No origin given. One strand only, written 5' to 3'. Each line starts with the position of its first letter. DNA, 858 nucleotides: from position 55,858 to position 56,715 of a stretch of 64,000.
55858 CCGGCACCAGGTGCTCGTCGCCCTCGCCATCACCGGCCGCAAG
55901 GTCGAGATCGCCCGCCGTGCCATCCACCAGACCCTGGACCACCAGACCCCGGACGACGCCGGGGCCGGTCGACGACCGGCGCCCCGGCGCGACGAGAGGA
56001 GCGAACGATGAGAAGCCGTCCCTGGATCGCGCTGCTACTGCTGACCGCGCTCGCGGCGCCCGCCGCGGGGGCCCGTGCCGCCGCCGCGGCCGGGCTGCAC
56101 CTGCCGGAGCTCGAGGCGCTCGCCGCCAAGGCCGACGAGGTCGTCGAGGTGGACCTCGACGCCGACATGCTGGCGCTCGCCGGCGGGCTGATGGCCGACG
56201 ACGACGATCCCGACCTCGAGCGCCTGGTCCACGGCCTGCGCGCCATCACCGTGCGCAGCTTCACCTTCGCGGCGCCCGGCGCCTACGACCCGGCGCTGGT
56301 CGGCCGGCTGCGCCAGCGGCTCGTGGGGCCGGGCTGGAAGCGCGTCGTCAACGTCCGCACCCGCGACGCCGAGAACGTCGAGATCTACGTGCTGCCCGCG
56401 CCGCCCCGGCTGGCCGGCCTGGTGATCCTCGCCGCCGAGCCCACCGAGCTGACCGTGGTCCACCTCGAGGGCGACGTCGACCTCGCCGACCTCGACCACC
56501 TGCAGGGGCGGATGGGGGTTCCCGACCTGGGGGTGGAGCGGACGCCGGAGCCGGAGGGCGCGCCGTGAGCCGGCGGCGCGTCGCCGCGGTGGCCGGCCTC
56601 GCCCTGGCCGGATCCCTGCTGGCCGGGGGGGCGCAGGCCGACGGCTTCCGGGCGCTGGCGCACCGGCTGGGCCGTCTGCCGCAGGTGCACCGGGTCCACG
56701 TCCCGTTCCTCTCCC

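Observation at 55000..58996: Tightly coupled ECF sigma / anti-sigma / two small secreted paralogues, closed by a 10-bp GC hairpin and followed by an M14 carboxypeptidase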

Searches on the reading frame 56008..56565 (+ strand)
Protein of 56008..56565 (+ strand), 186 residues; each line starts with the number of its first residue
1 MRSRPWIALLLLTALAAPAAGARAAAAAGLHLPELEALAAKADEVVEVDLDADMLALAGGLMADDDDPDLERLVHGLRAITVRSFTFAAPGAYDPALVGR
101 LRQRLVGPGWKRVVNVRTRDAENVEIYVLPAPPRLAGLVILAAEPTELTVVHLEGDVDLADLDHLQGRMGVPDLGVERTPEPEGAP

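Call 5: search_protein_families(library=pfam, proteins=[window:56008-56565:+], max_evalue=1)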
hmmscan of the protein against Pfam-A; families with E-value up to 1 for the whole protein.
window:56008-56565:+ (186 aa): 1 family
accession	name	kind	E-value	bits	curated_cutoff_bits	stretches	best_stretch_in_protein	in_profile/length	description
PF14060.11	DUF4252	-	2.4e-11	44.3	23.9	1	41-164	3-124/125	Domain of unknown function (DUF4252)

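Call 6: search_protein_families(library=ncbifam, proteins=[window:56008-56565:+], max_evalue=1)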
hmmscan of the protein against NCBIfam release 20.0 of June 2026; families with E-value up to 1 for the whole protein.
window:56008-56565:+ (186 aa): 1 family
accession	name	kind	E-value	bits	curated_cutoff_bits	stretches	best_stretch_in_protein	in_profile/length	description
NF058626.1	GFO_1090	equivalog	0.013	15.1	150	1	42-172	29-165/177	GFO_1090 family protein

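Call 12: find_homologous_proteins(query=window:56008-56565:+, max_evalue=0.001)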
Query window:56008-56565:+ (186 aa): 3 proteins with E <= 0.001 among 8000 candidates.
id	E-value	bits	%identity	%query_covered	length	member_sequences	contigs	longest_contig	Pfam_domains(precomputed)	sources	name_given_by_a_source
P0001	2.0e-111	388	100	100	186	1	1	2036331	PF14060.12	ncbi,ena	-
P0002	1.6e-22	98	37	94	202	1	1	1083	PF14060.12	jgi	jgi:hypothetical protein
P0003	9.0e-22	96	38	75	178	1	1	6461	PF14060.12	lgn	-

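Call 13: find_encoding_contigs(protein=P0001, flank=10000, max_places=4)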
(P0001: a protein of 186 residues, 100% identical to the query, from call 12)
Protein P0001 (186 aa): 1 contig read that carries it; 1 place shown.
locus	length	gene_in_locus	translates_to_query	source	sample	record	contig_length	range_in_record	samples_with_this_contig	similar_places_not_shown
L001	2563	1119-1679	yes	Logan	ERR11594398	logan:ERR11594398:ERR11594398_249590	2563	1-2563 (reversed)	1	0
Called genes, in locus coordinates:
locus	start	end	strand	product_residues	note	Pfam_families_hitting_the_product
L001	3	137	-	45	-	?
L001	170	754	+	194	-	PF07638:Sigma70_ECF, PF04542:Sigma70_r2, PF08281:Sigma70_r4_2, PF04545:Sigma70_r4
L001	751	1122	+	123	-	-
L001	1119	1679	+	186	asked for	PF14060:DUF4252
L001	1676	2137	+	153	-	-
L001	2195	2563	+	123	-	?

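Call 14: find_encoding_contigs(protein=P0003, flank=10000, max_places=4)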
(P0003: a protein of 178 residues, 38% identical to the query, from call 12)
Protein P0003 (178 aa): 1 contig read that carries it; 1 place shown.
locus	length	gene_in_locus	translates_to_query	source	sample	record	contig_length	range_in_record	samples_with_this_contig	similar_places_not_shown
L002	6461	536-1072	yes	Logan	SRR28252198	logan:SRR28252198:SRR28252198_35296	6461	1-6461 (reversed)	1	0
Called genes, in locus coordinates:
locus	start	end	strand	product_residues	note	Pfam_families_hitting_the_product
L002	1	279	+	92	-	?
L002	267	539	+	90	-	-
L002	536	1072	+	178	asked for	PF14060:DUF4252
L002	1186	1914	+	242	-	-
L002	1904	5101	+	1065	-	PF01734:Patatin (weak)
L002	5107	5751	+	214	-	-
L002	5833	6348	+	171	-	-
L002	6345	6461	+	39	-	?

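Call 30: find_related_loci(query=A2, collection=genome_contigs, flank=5000)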
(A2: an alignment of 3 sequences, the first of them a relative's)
Query A2 (186 aa) in genome_contigs; peptide patterns used: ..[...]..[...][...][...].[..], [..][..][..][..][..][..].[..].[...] (x = any residue, [..] = any of these).
599 stretches matched a pattern (row limit reached: there are more); 261 encode a relative of the query (tblastn E <= 1e-3); the best 80 are kept; 80 distinct loci.
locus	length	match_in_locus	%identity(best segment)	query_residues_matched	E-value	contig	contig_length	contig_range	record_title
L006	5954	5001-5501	48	22-184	8e-41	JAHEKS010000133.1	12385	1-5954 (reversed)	MAG: Acidobacteria bacterium isolate Ww59 NODE_11247_length_12385_cov_3.179142, whole genome shotgun sequence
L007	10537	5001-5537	44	2-182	1e-39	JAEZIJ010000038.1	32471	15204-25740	MAG: Acidobacteria bacterium isolate OH_CDB_181 k127_2359734, whole genome shotgun sequence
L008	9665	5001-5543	42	6-184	5e-39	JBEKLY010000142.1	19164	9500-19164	MAG: Terriglobia bacterium isolate SPRUCE 381 SPRUCE_381_142, whole genome shotgun sequence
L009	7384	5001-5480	46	23-178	2e-38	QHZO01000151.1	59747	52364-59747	MAG: Acidobacteria bacterium isolate gp13 AA73 14_0903_13_30cm_scaffold_2292565_curated, whole genome shotgun sequence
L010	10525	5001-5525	43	10-186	2e-37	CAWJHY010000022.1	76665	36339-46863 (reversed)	MAG: uncultured Acidobacteriota bacterium isolate MFD03323.bin.2.41 genome assembly, contig: contig_33393, whole genome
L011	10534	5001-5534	40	9-183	4e-37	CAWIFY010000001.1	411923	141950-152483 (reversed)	MAG: Terriglobia bacterium isolate MFD09603.bin.2.223 genome assembly, contig: contig_13281, whole genome shotgun sequen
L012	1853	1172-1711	39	8-183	5e-37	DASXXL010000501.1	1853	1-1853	MAG TPA_asm: Pyrinomonadaceae bacterium isolate SMAG_U4797 k141_62375, whole genome shotgun sequence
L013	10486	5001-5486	42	25-183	2e-36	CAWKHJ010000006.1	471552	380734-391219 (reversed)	MAG: Terriglobia bacterium isolate MFD09603.bin.1.371 genome assembly, contig: contig_73303, whole genome shotgun sequen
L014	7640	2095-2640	41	1-179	1e-36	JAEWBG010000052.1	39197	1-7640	MAG: Proteobacteria bacterium isolate OH_PBB_243 k127_530423, whole genome shotgun sequence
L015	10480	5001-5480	42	26-182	4e-36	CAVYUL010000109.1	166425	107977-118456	MAG: Bryobacterales bacterium isolate MFD04752.bin.1.31 genome assembly, contig: contig_81805, whole genome shotgun sequ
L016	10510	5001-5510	40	7-180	4e-36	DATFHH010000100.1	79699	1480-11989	MAG TPA_asm: Pyrinomonadaceae bacterium isolate SMAG_U8684 k141_445523, whole genome shotgun sequence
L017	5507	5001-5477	42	26-181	4e-36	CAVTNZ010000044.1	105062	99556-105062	MAG: uncultured Gammaproteobacteria bacterium isolate MFD04752.bin.3.293 genome assembly, contig: contig_178768, whole g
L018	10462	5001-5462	45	25-174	5e-36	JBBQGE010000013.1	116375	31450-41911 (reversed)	MAG: Bryobacterales bacterium isolate Co_metawrap_978 Cmw_978_k141_29196464_length_116375_cov_35.9976, whole genome shot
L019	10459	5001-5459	46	25-174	1e-35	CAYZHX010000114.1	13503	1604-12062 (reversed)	MAG TPA_asm: uncultured Terriglobales bacterium isolate SRP272529_co1_237 genome assembly, contig: NODE_8061_length_1350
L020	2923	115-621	38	15-177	7e-36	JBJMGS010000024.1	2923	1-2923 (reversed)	MAG: Pyrinomonadaceae bacterium isolate H2_16_all_fractions_metab_121_65_12 k255_595967, whole genome shotgun sequence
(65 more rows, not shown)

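Call 41: search_solved_structures(query=A2, max_evalue=10)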
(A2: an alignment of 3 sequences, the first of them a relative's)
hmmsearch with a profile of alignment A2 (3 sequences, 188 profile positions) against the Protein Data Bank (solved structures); distinct sequences matched with E-value up to 10: 12.
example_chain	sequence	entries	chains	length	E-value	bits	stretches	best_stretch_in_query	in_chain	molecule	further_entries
4dnx_A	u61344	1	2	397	0.044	16.3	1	12-140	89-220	Sulfate adenylyltransferase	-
9rhz_A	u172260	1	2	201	0.28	13.7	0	114-140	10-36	ALPHAREP bE5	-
7o0n_A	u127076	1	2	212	0.54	12.8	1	42-176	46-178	ParB family protein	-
22kg_A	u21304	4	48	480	0.77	12.3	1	7-43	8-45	Probable periplasmic serine endoprotease DegP-like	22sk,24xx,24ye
1jhd_A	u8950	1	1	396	1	11.9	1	15-118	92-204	SULFATE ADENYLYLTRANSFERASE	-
6mxv_A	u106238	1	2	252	1.9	11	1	101-156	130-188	Rhodanese-like family protein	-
8cqg_A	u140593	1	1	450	2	10.9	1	64-103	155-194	Alpha-amylase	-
8cqf_A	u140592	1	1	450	2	10.9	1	64-103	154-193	Alpha-amylase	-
1g94_A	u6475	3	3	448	2.1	10.9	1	64-103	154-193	ALPHA-AMYLASE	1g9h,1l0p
1aqh_A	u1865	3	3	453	2.1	10.9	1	64-103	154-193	ALPHA-AMYLASE | PROTEIN (ALPHA-AMYLASE)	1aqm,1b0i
1jd9_A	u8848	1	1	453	2.1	10.9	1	64-103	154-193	ALPHA-AMYLASE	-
1jd7_A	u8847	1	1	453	2.1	10.9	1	64-103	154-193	ALPHA-AMYLASE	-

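Call 43: find_homologous_proteins(query=A2, max_evalue=0.00001)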
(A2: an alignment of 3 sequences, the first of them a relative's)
Query A2 (3 sequences) (186 aa, profile of the alignment): 870 proteins with E <= 0.00001 among 8000 candidates; the best 120 are listed.
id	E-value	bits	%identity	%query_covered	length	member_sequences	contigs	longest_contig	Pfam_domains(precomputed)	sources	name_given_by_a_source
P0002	9.4e-91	320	37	94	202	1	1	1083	PF14060.12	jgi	jgi:hypothetical protein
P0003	7.5e-80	285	38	75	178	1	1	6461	PF14060.12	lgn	-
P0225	1.1e-79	284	36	94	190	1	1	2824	PF14060.12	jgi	jgi:hypothetical protein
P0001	3.1e-78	279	100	100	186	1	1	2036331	PF14060.12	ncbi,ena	-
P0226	2.0e-67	244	38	80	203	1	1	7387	PF14060.12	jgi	jgi:hypothetical protein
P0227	1.8e-66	241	38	80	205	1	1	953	PF14060.12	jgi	jgi:Domain of unknown function (DUF4252)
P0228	1.6e-65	238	40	80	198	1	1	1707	PF14060.12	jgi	-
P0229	2.3e-65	237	39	81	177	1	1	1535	PF14060.12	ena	-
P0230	2.9e-64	234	39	76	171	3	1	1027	PF14060.12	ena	-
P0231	3.1e-64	234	38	74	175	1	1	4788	PF14060.12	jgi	jgi:Domain of unknown function (DUF4252)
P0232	5.2e-64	233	37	77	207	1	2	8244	PF14060.12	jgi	jgi:hypothetical protein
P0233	8.0e-64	232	37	81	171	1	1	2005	PF14060.12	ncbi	ncbi:MAG: DUF4252 domain-containing protein, partial [Steroidobacteraceae bacterium]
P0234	1.2e-63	232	38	81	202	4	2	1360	PF14060.12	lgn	-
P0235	1.2e-63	232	38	81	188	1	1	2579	PF14060.12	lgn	-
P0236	1.9e-63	231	41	79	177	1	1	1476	PF14060.12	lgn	-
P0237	2.4e-63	231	39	81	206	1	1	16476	PF14060.12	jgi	jgi:Domain of unknown function (DUF4252)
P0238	2.9e-63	231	36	92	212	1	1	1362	PF14060.12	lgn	-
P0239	3.0e-63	231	39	81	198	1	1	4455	PF14060.12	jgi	jgi:hypothetical protein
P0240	4.0e-63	230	37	81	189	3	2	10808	PF14060.12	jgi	jgi:Domain of unknown function (DUF4252)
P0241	4.1e-63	230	37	76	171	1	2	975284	PF14060.12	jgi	jgi:Domain of unknown function (DUF4252)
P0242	7.1e-63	229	39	76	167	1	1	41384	PF14060.12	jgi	jgi:hypothetical protein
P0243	9.6e-63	229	37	76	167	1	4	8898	PF14060.12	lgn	-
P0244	1.0e-62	229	37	87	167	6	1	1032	PF14060.12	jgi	jgi:hypothetical protein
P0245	1.4e-62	228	38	76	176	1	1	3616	PF14060.12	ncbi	-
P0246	1.5e-62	228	37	80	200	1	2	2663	PF14060.12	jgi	jgi:hypothetical protein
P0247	1.7e-62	228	37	87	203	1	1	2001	PF14060.12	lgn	-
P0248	1.9e-62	228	37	78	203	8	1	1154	PF14060.12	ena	-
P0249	2.3e-62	228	37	80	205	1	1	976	PF14060.12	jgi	-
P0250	3.7e-62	227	39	81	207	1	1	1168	PF14060.12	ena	-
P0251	3.7e-62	227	34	76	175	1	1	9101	PF14060.12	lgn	-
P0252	4.2e-62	227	37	81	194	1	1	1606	PF14060.12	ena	-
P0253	5.4e-62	226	37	81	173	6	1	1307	PF14060.12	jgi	-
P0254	5.4e-62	226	39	79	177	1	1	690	PF14060.12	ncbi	-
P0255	6.5e-62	226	39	78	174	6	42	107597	PF14060.12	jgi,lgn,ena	jgi:hypothetical protein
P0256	8.2e-62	226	36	77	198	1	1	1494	PF14060.12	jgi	jgi:hypothetical protein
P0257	8.3e-62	226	35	80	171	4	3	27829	PF14060.12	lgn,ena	-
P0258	8.8e-62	226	38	76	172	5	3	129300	PF14060.12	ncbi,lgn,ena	-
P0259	1.5e-61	225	37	81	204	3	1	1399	PF14060.12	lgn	-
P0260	1.7e-61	225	36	76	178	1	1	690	PF14060.12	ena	-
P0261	1.7e-61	225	39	76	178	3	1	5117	PF14060.12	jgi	jgi:hypothetical protein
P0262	1.8e-61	225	34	76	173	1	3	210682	PF14060.12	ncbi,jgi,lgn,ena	jgi:hypothetical protein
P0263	2.0e-61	225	39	79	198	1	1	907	PF14060.12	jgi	jgi:hypothetical protein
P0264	2.1e-61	225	36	90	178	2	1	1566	PF14060.12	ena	-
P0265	2.3e-61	224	40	92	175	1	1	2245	PF14060.12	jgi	jgi:hypothetical protein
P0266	2.4e-61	224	39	76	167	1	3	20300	PF14060.12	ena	-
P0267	2.8e-61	224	38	89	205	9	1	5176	PF14060.12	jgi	jgi:hypothetical protein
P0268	2.8e-61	224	37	87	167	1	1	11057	PF14060.12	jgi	jgi:hypothetical protein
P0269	2.9e-61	224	36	77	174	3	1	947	PF14060.12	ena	-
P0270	3.0e-61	224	39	81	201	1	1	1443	PF14060.12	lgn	-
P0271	3.2e-61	224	40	78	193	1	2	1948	PF14060.12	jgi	jgi:hypothetical protein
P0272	3.5e-61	224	39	75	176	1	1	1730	PF14060.12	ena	-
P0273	3.8e-61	224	37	75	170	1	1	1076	PF14060.12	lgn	-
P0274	4.3e-61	224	35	76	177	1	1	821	PF14060.12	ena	-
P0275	4.5e-61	223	38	82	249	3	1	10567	PF14060.12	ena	-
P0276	4.8e-61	223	35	91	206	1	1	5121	PF14060.12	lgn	-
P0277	5.3e-61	223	39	76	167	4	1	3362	PF14060.12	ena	-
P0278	5.4e-61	223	36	78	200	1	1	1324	PF14060.12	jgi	-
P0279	5.8e-61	223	35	76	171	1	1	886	PF14060.12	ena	-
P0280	5.9e-61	223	38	79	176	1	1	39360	PF14060.12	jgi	jgi:hypothetical protein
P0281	6.7e-61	223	35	76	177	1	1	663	PF14060.12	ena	-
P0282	7.0e-61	223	37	79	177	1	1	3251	PF14060.12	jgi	jgi:hypothetical protein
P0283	8.6e-61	223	38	77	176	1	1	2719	PF14060.12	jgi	jgi:hypothetical protein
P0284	9.2e-61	222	39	76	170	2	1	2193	PF14060.12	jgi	-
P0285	9.4e-61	222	33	76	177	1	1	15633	PF14060.12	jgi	jgi:hypothetical protein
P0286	9.7e-61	222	36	76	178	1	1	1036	PF14060.12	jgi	jgi:hypothetical protein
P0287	1.1e-60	222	35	83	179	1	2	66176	PF14060.12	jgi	jgi:hypothetical protein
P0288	1.1e-60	222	37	76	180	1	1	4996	PF14060.12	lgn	-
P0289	1.1e-60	222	37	76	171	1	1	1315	PF14060.12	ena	-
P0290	1.1e-60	222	36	81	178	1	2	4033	PF14060.12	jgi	jgi:hypothetical protein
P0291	1.2e-60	222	39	76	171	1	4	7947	PF14060.12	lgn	-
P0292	1.3e-60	222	38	76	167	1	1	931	PF14060.12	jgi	jgi:hypothetical protein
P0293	1.5e-60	222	36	81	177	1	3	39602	PF14060.12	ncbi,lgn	-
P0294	1.5e-60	222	38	79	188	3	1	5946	PF14060.12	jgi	jgi:hypothetical protein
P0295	1.5e-60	222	36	78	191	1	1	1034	PF14060.12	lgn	-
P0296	1.7e-60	222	36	82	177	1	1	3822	PF14060.12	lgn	-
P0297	1.7e-60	222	35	81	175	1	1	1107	PF14060.12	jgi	jgi:hypothetical protein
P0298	1.9e-60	221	36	81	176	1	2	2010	PF14060.12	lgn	-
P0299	2.0e-60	221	38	78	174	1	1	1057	PF14060.12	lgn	-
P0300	2.1e-60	221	39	77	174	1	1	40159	PF14060.12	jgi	jgi:hypothetical protein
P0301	2.3e-60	221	37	76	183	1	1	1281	PF14060.12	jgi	jgi:hypothetical protein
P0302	3.0e-60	221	37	78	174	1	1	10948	PF14060.12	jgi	jgi:hypothetical protein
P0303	3.2e-60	221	35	77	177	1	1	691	PF14060.12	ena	-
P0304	3.2e-60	221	38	78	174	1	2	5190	PF14060.12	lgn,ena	-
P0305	3.2e-60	221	36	80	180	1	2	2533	PF14060.12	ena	-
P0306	3.4e-60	221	42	79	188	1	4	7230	PF14060.12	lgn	-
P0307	3.8e-60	220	35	76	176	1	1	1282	PF14060.12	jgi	jgi:hypothetical protein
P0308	4.0e-60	220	34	81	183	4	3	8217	PF14060.12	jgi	jgi:Domain of unknown function (DUF4252)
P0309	4.1e-60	220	39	78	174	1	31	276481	PF14060.12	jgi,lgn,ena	jgi:hypothetical protein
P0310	4.3e-60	220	34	81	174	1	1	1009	PF14060.12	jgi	jgi:hypothetical protein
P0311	4.7e-60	220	37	77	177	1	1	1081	PF14060.12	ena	-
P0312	5.3e-60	220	35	76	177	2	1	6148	PF14060.12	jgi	jgi:hypothetical protein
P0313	6.0e-60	220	36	75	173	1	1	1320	PF14060.12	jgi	jgi:Domain of unknown function (DUF4252)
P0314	6.2e-60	220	39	77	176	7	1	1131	PF14060.12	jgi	jgi:hypothetical protein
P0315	7.1e-60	220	37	76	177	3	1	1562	PF14060.12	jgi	jgi:Domain of unknown function (DUF4252)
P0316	7.2e-60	220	42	84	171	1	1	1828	PF14060.12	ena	-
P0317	7.4e-60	219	39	82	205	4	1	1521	PF14060.12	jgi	jgi:hypothetical protein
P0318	8.6e-60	219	34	79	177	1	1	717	PF14060.12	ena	-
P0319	9.0e-60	219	41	76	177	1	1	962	PF14060.12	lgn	-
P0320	9.4e-60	219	37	94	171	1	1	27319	PF14060.12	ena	-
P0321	1.0e-59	219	36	79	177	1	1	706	PF14060.12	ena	-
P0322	1.1e-59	219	37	79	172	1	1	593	PF14060.12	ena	-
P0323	1.2e-59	219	39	81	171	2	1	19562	PF14060.12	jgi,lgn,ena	-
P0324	1.2e-59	219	36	79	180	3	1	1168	PF14060.12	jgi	jgi:hypothetical protein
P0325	1.2e-59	219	36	76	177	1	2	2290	PF14060.12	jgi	-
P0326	1.2e-59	219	38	89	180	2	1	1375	PF14060.12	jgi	-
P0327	1.3e-59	219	36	81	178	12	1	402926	PF14060.12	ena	-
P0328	1.5e-59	219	40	81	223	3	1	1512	PF14060.12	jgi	-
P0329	1.6e-59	218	41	77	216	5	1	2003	PF14060.12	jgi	-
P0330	1.7e-59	218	37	76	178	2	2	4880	PF14060.12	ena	-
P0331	1.7e-59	218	34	75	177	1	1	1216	PF14060.12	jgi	jgi:hypothetical protein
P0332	1.7e-59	218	37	94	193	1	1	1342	PF14060.12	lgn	-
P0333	1.8e-59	218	39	78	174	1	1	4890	PF14060.12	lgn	-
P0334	1.8e-59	218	38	77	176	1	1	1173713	PF14060.12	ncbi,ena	-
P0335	1.9e-59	218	36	81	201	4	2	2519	PF14060.12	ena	-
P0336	2.0e-59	218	38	76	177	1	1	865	PF14060.12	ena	-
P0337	2.0e-59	218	36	95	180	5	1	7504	PF14060.12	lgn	-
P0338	2.2e-59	218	36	78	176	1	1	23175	PF14060.12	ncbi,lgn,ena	-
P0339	2.2e-59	218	39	77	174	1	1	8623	PF14060.12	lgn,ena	-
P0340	2.4e-59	218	37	79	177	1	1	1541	PF14060.12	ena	-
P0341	2.5e-59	218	36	79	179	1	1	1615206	PF14060.12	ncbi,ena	-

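Call 52: predict_structure(alignment_id=A4)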
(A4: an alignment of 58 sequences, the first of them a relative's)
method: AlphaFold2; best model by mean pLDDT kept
length: 186 residues; sequences in the alignment: 58
mean_pLDDT: 79.4   pTM: 0.71
mean pLDDT of the five models: 79.4, 78.5, 78.3, 78.0, 77.9
residues with pLDDT >= 90: 85; 70-90: 51; 50-70: 26; < 50: 24
segments of 3 or more residues with pLDDT < 50: 1-6, 12-14, 16-27
pLDDT, mean of each block of 10 residues (from residue 1): 47 46 47 90 94 90 80 90 94 91 89 88 91 91 94 90 71 59 59
secondary structure, 60 per line:
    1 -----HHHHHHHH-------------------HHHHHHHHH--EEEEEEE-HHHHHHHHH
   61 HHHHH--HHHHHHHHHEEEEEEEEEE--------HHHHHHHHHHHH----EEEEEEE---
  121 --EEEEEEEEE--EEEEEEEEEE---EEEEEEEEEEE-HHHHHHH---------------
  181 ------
elements in order: H6-13 H33-41 E44-50 H52-65 H68-76 E77-86 H95-106 E111-117 E123-131 E134-143 E147-157 H159-165

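Call 56: fold_search(model_id=the predicted structure, library=pdb)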
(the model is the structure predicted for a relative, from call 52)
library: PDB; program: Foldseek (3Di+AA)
matches with E <= 10: 1221; with E <= 0.001: 0
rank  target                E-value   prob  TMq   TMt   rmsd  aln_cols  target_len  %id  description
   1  6xrf_H                1.1e-03  1.00  0.33  0.40   5.4       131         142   14  EagT6 Tse6 NT complex (released 2020-12-30)
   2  6xrf_A                2.4e-03  0.99  0.32  0.39   5.7       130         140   15  EagT6 Tse6 NT complex (released 2020-12-30)
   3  1tu1_A                4.4e-03  0.99  0.32  0.39   5.6       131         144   14  Crystal Structure of Protein of Unknown Function PA94 from Pseudomonas aeruginosa, Putative Regulator (released 2004-08-03)
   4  2xb3                  5.0e-03  0.92  0.26  0.29   6.2       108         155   14  The Structure of Cyanobacterial PsbP (released 2010-08-25)
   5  7cu8_A                1.6e-02  0.77  0.31  0.31  16.0       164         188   10  Crystal structure of the soluble domain of TiME protein from Mycobacterium tuberculosis (released 2021-08-25)
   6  7cu8_E                1.8e-02  0.69  0.30  0.30  16.5       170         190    9  Crystal structure of the soluble domain of TiME protein from Mycobacterium tuberculosis (released 2021-08-25)
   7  7cu8_D                1.8e-02  0.69  0.30  0.30  16.6       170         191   10  Crystal structure of the soluble domain of TiME protein from Mycobacterium tuberculosis (released 2021-08-25)
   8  3k67_A                2.0e-02  0.14  0.14  0.15  16.8       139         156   14  Crystal structure of protein af1124 from archaeoglobus fulgidus (released 2009-10-20)
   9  9grx_0                2.4e-02  0.89  0.27  0.30   5.2        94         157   14  NDH-PSI-LHCI supercomplex from S. oleracea (released 2025-02-12)
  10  4mjg_A                2.8e-02  0.77  0.28  0.29  11.9       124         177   11  Crystal structure of a DUF4853 family protein (ACTODO_00621) from Actinomyces odontolyticus ATCC 17982 at 2.65 A resol (released 2013-10-16)
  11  7cu9_A                2.8e-02  0.21  0.22  0.22  19.4       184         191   11  Crystal structure of the soluble domain of TiME protein from Mycobacterium smegmatis (released 2021-08-25)
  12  7cu9_B                2.9e-02  0.21  0.22  0.21  19.3       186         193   11  Crystal structure of the soluble domain of TiME protein from Mycobacterium smegmatis (released 2021-08-25)
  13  9gnw_P                3.1e-02  0.69  0.21  0.21   6.3       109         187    9  Universal PSII assembly intermediate (released 2025-09-17)
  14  4rth_B                3.5e-02  0.75  0.24  0.26   5.9       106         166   13  The crystal structure of PsbP from Zea mays (released 2015-03-11)
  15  2b3m                  4.0e-02  0.13  0.15  0.17  16.0       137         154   14  Crystal structure of protein AF1124 from Archaeoglobus fulgidus (released 2005-11-01)
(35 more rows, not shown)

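Call 77: search_protein_families(library=padloc, proteins=[window:56008-56565:+], max_evalue=0.01)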
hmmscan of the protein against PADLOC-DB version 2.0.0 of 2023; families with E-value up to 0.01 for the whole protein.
window:56008-56565:+ (186 aa): 0 families
